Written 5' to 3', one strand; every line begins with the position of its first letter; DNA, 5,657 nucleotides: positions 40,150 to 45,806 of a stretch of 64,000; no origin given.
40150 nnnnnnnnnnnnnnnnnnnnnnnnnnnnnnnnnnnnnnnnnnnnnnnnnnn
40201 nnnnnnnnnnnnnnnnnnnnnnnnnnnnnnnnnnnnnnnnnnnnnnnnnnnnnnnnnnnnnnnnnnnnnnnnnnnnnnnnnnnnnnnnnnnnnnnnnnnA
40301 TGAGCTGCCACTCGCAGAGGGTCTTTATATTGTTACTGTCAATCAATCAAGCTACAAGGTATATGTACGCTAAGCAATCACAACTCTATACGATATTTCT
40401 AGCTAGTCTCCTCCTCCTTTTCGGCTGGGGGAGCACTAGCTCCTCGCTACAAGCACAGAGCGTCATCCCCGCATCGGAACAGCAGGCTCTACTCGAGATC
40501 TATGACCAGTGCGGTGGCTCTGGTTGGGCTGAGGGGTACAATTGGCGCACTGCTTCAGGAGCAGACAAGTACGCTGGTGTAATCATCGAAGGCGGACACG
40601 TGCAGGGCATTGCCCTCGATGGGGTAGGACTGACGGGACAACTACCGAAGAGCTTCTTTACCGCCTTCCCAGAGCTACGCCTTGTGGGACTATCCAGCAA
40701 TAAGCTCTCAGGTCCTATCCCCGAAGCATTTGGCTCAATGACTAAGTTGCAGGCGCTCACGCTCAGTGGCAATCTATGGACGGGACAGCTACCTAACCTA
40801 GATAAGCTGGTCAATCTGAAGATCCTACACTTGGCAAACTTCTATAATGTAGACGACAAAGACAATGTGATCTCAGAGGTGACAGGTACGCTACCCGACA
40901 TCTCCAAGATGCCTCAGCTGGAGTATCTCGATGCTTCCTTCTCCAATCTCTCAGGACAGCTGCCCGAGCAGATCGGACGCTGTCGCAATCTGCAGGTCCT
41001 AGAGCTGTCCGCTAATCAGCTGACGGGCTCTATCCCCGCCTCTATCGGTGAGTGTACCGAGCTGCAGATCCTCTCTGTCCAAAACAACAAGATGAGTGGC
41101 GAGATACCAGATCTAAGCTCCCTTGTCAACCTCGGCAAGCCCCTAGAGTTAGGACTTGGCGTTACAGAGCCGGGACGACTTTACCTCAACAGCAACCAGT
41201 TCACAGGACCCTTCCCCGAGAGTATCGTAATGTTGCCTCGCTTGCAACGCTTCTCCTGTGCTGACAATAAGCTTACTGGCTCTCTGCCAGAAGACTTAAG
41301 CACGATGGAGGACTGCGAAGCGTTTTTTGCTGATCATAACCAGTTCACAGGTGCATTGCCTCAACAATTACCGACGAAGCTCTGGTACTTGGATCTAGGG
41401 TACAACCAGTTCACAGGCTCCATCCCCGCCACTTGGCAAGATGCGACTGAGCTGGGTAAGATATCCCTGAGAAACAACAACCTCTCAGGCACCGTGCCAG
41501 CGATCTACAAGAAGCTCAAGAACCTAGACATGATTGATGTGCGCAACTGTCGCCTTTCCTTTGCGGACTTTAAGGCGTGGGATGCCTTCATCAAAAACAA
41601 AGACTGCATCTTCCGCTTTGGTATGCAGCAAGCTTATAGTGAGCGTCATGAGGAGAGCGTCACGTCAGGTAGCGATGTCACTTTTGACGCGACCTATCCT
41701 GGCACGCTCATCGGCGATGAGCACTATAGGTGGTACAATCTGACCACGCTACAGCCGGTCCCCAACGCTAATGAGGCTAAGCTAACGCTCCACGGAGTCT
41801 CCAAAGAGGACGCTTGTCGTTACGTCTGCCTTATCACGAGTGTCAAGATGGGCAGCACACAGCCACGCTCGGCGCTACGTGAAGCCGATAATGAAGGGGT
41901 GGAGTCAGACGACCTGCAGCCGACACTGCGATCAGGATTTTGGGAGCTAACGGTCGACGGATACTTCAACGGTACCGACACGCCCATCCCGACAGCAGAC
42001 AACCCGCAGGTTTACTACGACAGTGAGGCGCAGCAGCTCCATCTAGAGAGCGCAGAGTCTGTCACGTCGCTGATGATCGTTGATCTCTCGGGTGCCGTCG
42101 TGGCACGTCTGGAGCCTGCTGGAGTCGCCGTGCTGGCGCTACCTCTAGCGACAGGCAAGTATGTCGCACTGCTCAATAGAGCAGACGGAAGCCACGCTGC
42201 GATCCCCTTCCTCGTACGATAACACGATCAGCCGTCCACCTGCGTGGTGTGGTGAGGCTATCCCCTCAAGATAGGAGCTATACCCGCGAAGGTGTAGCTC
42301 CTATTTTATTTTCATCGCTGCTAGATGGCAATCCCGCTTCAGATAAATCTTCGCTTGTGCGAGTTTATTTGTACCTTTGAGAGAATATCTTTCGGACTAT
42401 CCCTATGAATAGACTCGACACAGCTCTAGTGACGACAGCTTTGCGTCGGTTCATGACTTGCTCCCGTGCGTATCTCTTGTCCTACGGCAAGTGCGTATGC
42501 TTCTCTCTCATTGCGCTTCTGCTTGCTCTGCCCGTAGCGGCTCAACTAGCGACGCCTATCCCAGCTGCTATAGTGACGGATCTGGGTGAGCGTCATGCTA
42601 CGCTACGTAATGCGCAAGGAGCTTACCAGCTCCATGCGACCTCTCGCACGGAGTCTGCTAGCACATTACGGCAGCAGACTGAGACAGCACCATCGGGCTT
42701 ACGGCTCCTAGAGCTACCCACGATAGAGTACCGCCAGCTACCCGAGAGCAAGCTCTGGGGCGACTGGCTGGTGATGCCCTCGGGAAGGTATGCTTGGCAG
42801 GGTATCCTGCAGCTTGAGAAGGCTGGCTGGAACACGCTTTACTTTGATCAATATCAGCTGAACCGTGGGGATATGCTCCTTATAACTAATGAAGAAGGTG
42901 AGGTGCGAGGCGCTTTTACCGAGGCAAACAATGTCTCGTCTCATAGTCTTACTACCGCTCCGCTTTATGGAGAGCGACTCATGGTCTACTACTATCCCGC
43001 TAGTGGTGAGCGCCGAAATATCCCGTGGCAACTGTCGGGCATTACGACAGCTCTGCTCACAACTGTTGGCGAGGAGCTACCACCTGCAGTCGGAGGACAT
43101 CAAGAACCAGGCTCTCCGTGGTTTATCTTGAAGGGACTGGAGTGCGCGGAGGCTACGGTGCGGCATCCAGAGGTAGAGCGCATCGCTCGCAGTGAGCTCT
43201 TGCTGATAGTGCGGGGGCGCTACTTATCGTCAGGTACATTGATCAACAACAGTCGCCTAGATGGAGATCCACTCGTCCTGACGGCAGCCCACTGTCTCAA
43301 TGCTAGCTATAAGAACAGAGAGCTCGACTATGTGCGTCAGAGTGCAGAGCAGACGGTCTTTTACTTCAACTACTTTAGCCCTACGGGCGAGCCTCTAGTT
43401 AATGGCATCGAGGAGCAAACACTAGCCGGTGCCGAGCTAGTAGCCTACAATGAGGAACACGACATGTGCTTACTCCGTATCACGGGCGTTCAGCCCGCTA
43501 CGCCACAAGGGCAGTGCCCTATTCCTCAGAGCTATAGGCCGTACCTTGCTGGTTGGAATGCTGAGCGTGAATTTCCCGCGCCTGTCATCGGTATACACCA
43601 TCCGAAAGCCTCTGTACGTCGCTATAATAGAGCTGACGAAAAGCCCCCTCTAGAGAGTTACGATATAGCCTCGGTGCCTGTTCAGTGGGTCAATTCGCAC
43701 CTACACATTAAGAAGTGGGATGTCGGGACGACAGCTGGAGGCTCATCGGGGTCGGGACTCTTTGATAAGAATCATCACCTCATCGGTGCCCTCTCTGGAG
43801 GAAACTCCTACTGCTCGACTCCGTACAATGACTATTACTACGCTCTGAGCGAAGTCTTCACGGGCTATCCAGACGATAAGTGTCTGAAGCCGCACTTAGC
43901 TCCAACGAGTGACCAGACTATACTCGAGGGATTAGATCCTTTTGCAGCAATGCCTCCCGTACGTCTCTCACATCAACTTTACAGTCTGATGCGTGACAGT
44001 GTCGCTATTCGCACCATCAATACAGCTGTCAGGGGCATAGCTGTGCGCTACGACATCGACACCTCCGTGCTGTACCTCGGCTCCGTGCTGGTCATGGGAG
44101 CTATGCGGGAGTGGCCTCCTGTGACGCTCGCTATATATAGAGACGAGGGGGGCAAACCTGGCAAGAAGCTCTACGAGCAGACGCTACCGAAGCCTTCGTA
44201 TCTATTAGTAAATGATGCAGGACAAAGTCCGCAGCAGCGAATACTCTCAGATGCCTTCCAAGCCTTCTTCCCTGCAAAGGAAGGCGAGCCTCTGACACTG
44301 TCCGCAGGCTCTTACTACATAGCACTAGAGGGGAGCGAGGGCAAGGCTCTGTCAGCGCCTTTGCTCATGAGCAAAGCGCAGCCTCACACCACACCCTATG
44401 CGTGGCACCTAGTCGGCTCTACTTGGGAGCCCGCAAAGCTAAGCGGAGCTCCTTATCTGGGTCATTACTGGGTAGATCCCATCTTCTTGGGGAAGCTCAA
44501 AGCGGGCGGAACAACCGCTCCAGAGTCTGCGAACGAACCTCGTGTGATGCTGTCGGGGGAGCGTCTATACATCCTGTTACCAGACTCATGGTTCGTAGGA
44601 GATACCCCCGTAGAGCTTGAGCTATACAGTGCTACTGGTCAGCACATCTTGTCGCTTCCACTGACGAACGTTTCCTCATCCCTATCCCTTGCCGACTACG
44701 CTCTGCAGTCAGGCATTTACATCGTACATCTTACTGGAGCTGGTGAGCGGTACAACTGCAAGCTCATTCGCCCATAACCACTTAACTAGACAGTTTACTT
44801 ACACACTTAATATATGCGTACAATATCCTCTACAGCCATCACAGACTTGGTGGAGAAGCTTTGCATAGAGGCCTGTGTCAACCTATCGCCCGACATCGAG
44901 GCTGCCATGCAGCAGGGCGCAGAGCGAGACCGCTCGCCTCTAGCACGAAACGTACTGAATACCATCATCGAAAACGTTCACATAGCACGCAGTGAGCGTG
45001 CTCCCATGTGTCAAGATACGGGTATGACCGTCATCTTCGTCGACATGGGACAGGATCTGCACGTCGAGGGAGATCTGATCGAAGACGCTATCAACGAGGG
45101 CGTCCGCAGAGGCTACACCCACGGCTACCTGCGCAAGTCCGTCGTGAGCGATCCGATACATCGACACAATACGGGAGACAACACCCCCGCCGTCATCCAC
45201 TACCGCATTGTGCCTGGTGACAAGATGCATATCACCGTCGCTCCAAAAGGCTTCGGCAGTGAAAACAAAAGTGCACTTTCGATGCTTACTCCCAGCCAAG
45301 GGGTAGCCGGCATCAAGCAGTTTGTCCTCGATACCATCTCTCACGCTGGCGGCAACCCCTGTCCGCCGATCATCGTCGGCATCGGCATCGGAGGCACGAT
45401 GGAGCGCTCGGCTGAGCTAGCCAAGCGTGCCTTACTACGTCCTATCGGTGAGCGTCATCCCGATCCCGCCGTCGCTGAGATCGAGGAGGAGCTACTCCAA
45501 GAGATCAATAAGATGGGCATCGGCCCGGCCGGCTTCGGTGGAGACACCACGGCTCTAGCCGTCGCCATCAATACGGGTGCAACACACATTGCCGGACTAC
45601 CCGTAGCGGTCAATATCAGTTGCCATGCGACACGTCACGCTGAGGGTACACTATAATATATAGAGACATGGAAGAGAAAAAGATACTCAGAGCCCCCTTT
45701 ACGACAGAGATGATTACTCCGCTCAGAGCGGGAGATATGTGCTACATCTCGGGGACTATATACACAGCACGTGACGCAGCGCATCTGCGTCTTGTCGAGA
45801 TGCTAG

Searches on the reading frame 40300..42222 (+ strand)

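Call 50: search_protein_families(library=pfam, proteins=[window:40300-42222:+], max_evalue=0.00001)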
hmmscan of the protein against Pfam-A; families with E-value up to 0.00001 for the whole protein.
window:40300-42222:+ (640 aa): 5 families
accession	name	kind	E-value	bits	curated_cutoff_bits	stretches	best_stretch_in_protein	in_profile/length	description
PF00560.39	LRR_1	-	3.4e-24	80.1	20.6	0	230-252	1-23/23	Leucine Rich Repeat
PF13855.12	LRR_8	-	7.5e-23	80.5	27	1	114-158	15-59/61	Leucine rich repeat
PF12799.13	LRR_4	-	1e-19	70.5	27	0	230-273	2-43/44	Leucine Rich repeats (2 copies)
PF23598.1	LRR_14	-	8.6e-12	44.9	40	1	163-278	14-119/353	Leucine-rich repeat region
PF24141.1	LRR_ComC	-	9.9e-09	35.7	27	0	196-265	226-288/288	EGF-like domain-containing protein ComC LRR domain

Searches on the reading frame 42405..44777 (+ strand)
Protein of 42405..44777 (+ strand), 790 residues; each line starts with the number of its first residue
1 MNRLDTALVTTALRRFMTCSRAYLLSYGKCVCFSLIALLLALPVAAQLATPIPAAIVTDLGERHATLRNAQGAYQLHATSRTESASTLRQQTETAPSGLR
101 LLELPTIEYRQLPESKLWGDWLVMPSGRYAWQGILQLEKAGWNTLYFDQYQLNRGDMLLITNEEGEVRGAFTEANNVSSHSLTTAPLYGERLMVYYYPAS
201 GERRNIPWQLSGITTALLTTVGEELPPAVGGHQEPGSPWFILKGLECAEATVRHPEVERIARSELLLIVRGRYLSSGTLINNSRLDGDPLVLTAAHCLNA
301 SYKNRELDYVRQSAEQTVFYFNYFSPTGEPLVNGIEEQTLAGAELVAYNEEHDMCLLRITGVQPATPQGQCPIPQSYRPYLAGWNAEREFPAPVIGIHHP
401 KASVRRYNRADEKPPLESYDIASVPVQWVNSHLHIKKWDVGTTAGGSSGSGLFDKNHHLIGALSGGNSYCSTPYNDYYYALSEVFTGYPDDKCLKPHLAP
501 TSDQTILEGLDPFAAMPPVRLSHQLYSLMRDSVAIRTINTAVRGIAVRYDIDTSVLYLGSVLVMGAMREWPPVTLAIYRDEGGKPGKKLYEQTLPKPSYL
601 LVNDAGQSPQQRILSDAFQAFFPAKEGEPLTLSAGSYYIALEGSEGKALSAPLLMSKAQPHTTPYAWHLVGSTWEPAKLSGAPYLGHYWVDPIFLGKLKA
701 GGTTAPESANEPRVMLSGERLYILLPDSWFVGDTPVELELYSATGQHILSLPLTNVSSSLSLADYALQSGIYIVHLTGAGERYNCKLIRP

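Call 50: search_protein_families(library=pfam, proteins=[window:42405-44777:+], max_evalue=0.00001)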
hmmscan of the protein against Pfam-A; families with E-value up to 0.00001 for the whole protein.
window:42405-44777:+ (790 aa): 1 family
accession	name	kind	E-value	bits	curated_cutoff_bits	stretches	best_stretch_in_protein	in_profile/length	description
PF13365.12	Trypsin_2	-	5.9e-07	30.8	27.6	1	276-461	2-143/144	Trypsin-like peptidase domain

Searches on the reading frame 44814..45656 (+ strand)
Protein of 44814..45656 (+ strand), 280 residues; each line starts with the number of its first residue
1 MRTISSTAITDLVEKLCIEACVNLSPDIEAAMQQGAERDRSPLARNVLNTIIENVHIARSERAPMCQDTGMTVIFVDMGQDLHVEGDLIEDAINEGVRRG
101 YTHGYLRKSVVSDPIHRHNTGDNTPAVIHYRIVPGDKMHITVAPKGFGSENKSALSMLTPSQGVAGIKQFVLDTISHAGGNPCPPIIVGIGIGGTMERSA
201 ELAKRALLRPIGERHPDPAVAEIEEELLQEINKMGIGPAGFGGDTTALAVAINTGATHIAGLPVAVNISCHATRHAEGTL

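Call 50: search_protein_families(library=pfam, proteins=[window:44814-45656:+], max_evalue=0.00001)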
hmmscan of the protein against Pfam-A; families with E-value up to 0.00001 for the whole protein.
window:44814-45656:+ (280 aa): 1 family
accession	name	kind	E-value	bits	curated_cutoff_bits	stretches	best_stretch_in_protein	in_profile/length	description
PF05681.19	Fumerase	-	2.3e-119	398.1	25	1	11-277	2-268/270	Fumarate hydratase (Fumerase)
